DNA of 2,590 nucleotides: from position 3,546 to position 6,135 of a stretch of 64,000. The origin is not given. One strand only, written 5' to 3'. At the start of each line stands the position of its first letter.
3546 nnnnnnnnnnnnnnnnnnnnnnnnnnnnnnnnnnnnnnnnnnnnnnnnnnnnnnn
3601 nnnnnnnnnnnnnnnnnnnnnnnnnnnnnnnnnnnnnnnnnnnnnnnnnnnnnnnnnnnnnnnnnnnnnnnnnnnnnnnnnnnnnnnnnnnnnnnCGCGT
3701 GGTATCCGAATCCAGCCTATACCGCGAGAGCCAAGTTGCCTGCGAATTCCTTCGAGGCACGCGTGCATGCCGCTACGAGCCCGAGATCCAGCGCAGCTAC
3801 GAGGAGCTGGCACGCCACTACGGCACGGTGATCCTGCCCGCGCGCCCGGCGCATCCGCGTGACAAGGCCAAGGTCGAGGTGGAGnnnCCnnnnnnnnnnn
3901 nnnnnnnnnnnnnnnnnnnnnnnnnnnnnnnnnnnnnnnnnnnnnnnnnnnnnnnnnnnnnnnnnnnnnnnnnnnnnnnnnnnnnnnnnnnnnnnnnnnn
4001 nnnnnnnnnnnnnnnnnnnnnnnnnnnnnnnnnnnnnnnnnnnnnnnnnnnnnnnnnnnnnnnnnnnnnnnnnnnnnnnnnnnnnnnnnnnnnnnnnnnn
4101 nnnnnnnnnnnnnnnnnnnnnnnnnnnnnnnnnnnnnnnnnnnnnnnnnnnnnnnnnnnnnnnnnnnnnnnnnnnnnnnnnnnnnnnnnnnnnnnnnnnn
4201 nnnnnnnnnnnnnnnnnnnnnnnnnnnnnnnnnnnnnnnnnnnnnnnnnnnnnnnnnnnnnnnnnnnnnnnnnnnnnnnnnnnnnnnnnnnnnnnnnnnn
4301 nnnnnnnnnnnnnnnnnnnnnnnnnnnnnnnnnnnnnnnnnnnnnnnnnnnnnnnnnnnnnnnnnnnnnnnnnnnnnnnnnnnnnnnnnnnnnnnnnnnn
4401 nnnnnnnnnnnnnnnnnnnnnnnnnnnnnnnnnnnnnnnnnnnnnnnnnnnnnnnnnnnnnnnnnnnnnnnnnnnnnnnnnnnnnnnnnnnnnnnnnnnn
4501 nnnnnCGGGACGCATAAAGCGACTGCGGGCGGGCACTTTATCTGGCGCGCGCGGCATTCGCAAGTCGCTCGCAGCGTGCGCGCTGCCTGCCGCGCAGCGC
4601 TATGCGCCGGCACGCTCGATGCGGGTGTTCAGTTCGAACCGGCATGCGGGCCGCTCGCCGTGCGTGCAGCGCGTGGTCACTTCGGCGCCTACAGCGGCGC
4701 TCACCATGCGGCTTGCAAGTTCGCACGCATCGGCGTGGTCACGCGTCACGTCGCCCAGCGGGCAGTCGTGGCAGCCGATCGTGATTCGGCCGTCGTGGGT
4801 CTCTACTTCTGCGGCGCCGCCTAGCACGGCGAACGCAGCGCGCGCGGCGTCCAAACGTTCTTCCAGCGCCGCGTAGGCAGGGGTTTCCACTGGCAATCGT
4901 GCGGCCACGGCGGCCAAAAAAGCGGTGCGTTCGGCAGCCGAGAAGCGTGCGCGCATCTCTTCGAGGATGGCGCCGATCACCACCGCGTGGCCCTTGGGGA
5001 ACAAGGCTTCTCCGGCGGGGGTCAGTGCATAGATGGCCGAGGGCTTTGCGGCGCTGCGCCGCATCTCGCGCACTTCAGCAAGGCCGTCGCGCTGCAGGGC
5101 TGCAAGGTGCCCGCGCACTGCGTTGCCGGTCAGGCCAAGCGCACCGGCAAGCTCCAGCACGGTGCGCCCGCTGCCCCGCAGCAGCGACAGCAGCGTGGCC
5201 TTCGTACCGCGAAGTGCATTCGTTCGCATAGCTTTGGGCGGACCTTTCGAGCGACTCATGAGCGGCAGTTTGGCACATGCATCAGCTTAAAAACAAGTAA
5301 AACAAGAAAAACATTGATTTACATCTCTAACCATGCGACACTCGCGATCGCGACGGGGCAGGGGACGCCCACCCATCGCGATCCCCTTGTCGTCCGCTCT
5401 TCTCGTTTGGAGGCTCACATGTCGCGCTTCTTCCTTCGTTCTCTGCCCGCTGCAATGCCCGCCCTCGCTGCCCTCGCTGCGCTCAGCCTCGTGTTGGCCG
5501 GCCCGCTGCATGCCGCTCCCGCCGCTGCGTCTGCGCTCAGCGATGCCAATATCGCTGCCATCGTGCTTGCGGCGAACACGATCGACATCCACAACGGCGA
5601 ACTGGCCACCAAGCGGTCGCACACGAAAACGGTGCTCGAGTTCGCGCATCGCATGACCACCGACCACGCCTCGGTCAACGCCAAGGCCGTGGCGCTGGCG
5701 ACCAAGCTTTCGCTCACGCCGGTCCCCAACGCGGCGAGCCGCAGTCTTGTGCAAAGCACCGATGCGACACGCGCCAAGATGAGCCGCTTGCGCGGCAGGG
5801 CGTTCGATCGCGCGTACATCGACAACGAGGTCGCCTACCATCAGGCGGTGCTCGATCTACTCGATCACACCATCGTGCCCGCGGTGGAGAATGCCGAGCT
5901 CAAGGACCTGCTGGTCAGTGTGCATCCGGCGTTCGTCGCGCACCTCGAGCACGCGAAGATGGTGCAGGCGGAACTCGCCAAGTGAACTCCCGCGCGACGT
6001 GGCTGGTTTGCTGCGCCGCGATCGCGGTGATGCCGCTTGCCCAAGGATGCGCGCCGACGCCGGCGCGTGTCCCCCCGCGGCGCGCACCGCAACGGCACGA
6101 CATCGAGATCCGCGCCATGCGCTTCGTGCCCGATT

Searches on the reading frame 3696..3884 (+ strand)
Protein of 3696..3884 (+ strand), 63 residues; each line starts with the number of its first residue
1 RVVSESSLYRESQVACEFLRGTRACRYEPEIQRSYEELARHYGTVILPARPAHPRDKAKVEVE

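Call 81: search_protein_families(library=pfam, proteins=[window:3696-3884:+], max_evalue=1)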
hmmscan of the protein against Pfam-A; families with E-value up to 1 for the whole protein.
window:3696-3884:+ (63 aa): 0 families

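Call 82: search_dna_similar(query=window:3696-3884:+, collection=plasmids, mode=protein, max_rows=8, max_evalue=0.001)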
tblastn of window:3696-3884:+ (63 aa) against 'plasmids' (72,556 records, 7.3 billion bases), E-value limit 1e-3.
Records with a match: 1842; places in all: 2498; records where one place covers at least 80% of the query: 2.
Best place of each record, by identity: 60-80% 495; <60% 1347.
By first word of the organism name: Escherichia 745; Klebsiella 129; Sinorhizobium 126; Burkholderia 97; Pseudomonas 81; Rhizobium 69; Bradyrhizobium 61; Pseudosulfitobacter 40; Aeromonas 40; Salmonella 36; and 115 more.
By predicted mobility (MOB-suite, as given by PLSDB): conjugative 1179; non-mobilizable 427; mobilizable 236.
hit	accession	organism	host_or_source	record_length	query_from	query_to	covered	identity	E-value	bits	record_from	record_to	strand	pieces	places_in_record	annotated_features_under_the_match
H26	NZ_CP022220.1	Bradyrhizobium guangxiense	peanut,cell culture,roots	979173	14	62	78%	62.7%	3e-13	69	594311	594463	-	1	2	istA: IS21 family transposase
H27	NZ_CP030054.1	Bradyrhizobium guangzhouense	Arachis hypogaea,Microbe,nodule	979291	14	62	78%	62.7%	3e-13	69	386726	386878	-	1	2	istA: IS21 family transposase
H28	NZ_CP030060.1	Bradyrhizobium sp. CCBAU 53351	Arachis hypogaea,Microbe,nodule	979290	14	62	78%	62.7%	3e-13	69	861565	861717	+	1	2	istA: IS21 family transposase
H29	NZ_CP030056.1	Bradyrhizobium sp. CCBAU 53340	Arachis hypogaea,Microbe,nodule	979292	14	62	78%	62.7%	3e-13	69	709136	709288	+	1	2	istA: IS21 family transposase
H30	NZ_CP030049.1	Bradyrhizobium sp. CCBAU 53338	Arachis hypogaea,Microbe,nodule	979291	14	62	78%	62.7%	3e-13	69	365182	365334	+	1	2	istA: IS21 family transposase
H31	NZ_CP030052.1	Bradyrhizobium guangdongense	peanut,cell culture,roots of peanut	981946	14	62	78%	62.7%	3e-13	69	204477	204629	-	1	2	istA: IS21 family transposase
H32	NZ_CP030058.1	Bradyrhizobium guangdongense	Arachis hypogaea,Microbe,nodule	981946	14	62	78%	62.7%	3e-13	69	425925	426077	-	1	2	istA: IS21 family transposase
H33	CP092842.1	Bradyrhizobium sp. 62B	Arachis hypogaea L.,cell ...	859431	14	62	78%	62.7%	2e-12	66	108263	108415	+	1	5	none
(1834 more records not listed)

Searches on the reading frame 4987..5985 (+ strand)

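Call 19: search_protein_families(library=pfam, proteins=[window:4987-5985:+], max_evalue=0.001)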
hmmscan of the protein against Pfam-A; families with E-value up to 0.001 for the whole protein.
window:4987-5985:+ (332 aa): 1 family
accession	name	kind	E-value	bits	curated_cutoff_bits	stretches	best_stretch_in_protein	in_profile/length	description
PF13628.12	DUF4142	-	3e-32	112.2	27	1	185-325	2-137/138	Domain of unknown function (DUF4142)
